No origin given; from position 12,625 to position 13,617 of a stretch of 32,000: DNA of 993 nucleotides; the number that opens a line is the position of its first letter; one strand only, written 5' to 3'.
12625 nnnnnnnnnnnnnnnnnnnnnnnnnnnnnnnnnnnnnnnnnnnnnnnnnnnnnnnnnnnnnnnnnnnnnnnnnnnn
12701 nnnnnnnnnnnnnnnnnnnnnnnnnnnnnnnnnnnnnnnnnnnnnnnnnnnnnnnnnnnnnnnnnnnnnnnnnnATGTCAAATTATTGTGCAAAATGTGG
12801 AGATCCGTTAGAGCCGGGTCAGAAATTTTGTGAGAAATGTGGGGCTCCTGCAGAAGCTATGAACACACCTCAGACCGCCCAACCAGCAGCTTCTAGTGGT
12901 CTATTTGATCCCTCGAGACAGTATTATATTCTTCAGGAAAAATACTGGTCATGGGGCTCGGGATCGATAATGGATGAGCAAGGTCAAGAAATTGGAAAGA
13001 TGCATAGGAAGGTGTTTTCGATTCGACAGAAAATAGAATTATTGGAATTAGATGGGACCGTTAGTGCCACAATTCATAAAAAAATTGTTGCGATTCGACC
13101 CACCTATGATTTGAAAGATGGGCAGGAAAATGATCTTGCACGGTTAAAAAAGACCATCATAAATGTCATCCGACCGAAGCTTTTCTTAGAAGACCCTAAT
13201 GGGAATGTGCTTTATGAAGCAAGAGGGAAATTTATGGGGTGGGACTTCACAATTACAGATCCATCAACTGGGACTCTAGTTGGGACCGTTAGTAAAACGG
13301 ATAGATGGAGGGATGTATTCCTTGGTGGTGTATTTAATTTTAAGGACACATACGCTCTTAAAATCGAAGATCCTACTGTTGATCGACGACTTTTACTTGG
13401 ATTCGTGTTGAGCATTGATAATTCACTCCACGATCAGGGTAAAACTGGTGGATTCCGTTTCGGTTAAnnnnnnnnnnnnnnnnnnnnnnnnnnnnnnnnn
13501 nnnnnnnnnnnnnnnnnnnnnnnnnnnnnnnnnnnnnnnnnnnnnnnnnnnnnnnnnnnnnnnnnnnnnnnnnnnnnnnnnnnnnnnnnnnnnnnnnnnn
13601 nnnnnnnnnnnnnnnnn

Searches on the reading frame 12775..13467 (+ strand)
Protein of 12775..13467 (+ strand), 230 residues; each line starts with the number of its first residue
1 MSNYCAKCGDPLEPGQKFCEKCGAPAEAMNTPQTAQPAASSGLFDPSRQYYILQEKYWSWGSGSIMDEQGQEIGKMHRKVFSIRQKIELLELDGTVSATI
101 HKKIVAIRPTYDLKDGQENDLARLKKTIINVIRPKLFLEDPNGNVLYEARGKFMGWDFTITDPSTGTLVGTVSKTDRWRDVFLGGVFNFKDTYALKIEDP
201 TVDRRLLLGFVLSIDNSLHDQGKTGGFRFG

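Call 11: search_protein_families(library=pfam, proteins=[window:12775-13467:+], max_evalue=0.001)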
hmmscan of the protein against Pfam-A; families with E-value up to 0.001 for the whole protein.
window:12775-13467:+ (230 aa): 6 families
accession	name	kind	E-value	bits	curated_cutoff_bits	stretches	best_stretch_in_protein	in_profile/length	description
PF04525.18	LOR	-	2.7e-12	47.1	24.5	1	64-212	31-186/187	LURP-one-related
PF13240.11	Zn_Ribbon_1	-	4.2e-07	30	25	1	4-25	1-22/23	zinc-ribbon domain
PF13248.11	Zn_ribbon_3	-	0.00029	20.7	27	1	4-24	4-24/26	zinc-ribbon domain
PF12773.13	DZR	-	0.00033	21.2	27.3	1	5-25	1-21/45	Double zinc ribbon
PF03803.21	Scramblase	-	0.00064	19.6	25.4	0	64-162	79-187/221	Scramblase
PF14803.11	Zn_ribbon_Nudix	-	0.00097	19.4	25.6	0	17-27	1-11/34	Nudix N-terminal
